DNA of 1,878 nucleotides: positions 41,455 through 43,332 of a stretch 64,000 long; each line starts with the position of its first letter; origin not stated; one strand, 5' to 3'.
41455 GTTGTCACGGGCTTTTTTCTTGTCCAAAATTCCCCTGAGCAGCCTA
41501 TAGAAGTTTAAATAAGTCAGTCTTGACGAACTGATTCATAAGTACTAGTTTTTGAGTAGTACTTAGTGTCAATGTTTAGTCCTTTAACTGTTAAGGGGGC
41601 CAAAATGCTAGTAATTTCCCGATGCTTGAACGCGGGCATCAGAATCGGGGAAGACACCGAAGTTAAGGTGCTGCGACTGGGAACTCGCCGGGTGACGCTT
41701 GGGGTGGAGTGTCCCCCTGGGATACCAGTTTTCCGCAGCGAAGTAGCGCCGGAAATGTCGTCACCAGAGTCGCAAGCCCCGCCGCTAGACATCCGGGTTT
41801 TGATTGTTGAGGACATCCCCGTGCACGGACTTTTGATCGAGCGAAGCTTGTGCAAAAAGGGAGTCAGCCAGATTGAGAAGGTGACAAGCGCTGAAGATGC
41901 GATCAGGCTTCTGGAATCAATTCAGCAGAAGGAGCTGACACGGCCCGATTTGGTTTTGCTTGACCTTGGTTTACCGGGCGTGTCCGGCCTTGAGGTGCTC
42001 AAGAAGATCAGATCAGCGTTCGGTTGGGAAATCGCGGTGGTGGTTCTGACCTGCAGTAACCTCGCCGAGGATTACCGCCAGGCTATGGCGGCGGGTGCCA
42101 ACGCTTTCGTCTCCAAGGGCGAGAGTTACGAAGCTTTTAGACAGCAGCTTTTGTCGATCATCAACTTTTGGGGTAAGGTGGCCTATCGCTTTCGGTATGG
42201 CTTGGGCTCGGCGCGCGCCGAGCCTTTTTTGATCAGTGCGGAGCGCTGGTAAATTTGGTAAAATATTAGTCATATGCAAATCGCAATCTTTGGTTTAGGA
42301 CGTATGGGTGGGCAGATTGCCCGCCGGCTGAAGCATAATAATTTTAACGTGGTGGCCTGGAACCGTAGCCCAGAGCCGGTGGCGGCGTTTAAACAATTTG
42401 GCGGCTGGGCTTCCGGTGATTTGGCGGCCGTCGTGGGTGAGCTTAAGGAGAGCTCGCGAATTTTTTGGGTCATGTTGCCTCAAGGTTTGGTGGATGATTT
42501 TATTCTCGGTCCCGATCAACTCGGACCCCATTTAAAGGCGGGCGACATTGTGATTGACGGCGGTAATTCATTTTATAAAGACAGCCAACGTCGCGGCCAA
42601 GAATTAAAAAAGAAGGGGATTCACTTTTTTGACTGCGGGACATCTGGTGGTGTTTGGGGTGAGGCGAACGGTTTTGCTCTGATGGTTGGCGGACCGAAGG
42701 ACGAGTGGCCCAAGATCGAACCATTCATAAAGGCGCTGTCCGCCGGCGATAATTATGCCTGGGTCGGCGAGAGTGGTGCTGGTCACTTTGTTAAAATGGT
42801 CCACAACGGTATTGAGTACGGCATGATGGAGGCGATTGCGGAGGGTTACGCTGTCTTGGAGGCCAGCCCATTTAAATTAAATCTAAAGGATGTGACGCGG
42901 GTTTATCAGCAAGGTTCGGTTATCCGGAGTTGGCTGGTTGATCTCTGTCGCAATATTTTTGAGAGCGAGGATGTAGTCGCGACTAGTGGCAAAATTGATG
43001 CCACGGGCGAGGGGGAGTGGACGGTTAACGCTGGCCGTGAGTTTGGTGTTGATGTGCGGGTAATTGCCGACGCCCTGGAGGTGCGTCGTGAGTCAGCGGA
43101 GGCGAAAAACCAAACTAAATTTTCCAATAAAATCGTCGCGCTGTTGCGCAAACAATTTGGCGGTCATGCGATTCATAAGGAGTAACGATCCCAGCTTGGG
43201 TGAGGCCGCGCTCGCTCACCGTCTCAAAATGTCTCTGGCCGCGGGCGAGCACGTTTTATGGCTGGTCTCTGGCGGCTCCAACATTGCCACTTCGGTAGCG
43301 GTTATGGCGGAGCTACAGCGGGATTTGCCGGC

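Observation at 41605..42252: CsrA-like RNA-binding domain fused to a response-regulator receiver domain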

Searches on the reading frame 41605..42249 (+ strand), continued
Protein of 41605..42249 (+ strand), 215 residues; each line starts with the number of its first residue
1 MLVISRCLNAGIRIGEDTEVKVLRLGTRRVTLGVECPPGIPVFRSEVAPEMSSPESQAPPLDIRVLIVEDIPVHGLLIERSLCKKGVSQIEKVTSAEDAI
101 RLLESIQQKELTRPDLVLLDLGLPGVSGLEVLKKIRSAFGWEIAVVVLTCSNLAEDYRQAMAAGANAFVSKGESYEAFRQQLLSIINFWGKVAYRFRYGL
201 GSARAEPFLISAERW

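Call 75: find_encoding_contigs(protein=P0243, flank=6000, max_places=2)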
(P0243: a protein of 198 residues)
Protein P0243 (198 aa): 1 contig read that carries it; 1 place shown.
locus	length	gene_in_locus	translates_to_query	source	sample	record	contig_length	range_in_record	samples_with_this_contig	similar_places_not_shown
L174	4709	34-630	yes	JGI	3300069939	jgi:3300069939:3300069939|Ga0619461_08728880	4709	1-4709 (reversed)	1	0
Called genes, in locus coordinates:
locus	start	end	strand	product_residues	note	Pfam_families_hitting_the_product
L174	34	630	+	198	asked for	PF02599:CsrA, PF00072:Response_reg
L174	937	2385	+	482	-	PF13230:GATase_4 (weak), PF13522:GATase_6, PF13537:GATase_7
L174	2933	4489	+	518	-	PF02321:OEP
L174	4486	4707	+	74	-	?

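Call 76: find_encoding_contigs(protein=P0248, flank=6000, max_places=2)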
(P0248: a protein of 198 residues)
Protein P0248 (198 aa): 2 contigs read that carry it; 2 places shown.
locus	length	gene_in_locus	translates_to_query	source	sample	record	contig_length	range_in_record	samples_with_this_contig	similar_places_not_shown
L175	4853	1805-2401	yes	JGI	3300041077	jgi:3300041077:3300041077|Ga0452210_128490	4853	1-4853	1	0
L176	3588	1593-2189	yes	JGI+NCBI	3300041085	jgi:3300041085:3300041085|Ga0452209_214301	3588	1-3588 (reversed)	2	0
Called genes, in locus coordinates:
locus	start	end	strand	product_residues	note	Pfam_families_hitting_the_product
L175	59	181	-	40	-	-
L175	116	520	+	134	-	PF13683:rve_3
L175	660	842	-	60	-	-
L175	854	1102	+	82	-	-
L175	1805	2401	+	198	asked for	PF02599:CsrA, PF00072:Response_reg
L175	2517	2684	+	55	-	-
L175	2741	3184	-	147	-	PF00072:Response_reg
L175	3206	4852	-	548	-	?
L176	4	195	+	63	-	-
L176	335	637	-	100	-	-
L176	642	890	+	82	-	-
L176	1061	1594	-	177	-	-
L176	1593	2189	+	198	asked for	PF02599:CsrA, PF00072:Response_reg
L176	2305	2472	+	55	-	-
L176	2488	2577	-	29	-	-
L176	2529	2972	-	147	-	PF00072:Response_reg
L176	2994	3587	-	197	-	PF13581:HATPase_c_2 (weak), PF02518:HATPase_c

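Call 78: find_homologous_proteins(query=L001:8491-9945:-, max_evalue=1e-60)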
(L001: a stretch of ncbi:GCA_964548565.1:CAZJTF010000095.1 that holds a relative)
Query L001:8491-9945:- (484 aa): 7999 proteins with E <= 1e-60 among 8000 candidates; the best 120 are listed.
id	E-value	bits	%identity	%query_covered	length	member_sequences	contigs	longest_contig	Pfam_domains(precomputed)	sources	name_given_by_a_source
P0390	0.0e+0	1065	100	100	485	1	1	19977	PF06745.20,PF03796.22,PF20307.5,PF00772.27,PF13481.13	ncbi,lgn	-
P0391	1.1e-253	860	78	100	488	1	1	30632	PF03796.22,PF00772.27,PF13481.13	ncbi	-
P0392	3.3e-251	852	77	100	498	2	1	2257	PF06745.20,PF03796.22,PF20307.5,PF00772.27,PF13481.13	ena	-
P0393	1.0e-245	834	78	96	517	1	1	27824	PF03796.22,PF00772.27,PF13481.13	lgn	-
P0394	1.8e-241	820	76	100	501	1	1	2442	PF03796.22,PF00772.27,PF13481.13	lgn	-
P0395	1.8e-241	820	74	100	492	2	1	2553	PF03796.22,PF00772.27,PF13481.13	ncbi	ncbi:MAG: replicative DNA helicase [Phycisphaerae bacterium]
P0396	2.5e-241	819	78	95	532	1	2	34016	PF03796.22,PF00772.27,PF13481.13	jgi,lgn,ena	-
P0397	4.2e-241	819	78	94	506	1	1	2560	PF06745.20,PF03796.22,PF20307.5,PF00772.27,PF13481.13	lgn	-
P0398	2.3e-239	813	81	91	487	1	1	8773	PF06745.20,PF03796.22,PF20307.5,PF00772.27,PF13481.13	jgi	jgi:replicative DNA helicase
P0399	4.7e-239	812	77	95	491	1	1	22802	PF03796.22,PF00772.27,PF13481.13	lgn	-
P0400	8.6e-239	811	75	99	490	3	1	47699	PF03796.22,PF00772.27,PF13481.13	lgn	-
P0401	9.4e-239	811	76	99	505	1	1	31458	PF06745.20,PF03796.22,PF00772.27,PF13481.13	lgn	-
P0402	2.1e-234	797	75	97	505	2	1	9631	PF03796.22,PF00772.27,PF13481.13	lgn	-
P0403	1.1e-233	794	74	99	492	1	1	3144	PF06745.20,PF03796.22,PF00772.27,PF13481.13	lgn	-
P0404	1.3e-233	794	76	95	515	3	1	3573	PF03796.22,PF00772.27,PF13481.13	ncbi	-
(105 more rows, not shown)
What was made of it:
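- DnaB of relative L001 matches Phycisphaerae at 72-74% (call 78).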

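Call 83: search_dna_similar(query=window:41605-42249:+, collection=plasmids, mode=protein, max_rows=10)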
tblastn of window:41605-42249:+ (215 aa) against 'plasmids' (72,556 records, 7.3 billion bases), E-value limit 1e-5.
Records with a match: 2; places in all: 2; records where one place covers at least 80% of the query: 0.
Best place of each record, by identity: <60% 2.
By first word of the organism name: Embleya 1; Streptomyces 1.
By predicted mobility (MOB-suite, as given by PLSDB): non-mobilizable 2.
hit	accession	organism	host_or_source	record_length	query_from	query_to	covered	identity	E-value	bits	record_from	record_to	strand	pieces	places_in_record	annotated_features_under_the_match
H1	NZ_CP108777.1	Embleya sp. NBC_00896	-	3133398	44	195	71%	35.9%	5e-8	60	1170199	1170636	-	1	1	none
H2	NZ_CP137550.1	Streptomyces sp. N50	Selaginella tamariscina,cell ...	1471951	49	189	66%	36.6%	1e-7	59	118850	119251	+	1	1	record has no annotation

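Call 84: search_dna_similar(query=window:41605-42249:+, collection=phages, mode=protein, max_rows=10)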
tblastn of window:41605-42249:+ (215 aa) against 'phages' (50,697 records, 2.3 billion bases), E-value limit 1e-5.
No match.
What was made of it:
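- Tried and rejected: No full-length match, so no evidence for a mobile-element vehicle (calls 83, 84).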

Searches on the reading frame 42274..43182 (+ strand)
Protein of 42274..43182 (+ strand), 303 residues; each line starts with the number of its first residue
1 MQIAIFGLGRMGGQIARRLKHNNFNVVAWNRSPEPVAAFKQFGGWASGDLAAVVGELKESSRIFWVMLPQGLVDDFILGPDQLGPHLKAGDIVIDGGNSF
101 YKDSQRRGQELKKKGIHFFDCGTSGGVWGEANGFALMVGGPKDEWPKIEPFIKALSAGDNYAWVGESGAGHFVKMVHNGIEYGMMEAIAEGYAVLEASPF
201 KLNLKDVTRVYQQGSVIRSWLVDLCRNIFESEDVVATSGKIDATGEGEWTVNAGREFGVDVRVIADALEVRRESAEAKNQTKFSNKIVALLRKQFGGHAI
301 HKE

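Call 23: find_encoding_contigs(protein=window:42274-43182:+, flank=10000, max_places=5)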
Protein window:42274-43182:+ (303 aa): no gene with exactly this product is on record in the collection.

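Call 25: search_protein_families(library=pfam, proteins=[window:42274-43182:+], max_evalue=0.01)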
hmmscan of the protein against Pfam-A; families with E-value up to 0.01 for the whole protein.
window:42274-43182:+ (303 aa): 7 families
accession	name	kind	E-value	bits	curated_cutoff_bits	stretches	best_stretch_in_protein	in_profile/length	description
PF03446.21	NAD_binding_2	-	3.6e-36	125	21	1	2-161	1-156/161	NAD binding domain of 6-phosphogluconate dehydrogenase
PF00393.24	6PGD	-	2.8e-21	76.6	27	1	170-287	1-126/290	6-phosphogluconate dehydrogenase, C-terminal domain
PF02826.25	2-Hacid_dh_C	-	1e-05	25.4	25.1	1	2-44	38-80/178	D-isomer specific 2-hydroxyacid dehydrogenase, NAD binding domain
PF02558.23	ApbA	-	9.8e-05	22.4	22.2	1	3-48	1-45/150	Ketopantoate reductase PanE/ApbA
PF03807.23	F420_oxidored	-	0.0002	22.4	21.6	1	2-41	1-42/94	NADP oxidoreductase coenzyme F420-dependent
PF02254.24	TrkA_N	-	0.0028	18.4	23.8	1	3-43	1-41/116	TrkA-N domain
PF01210.29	NAD_Gly3P_dh_N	-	0.0062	17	23.1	0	2-40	1-39/158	NAD-dependent glycerol-3-phosphate dehydrogenase N-terminus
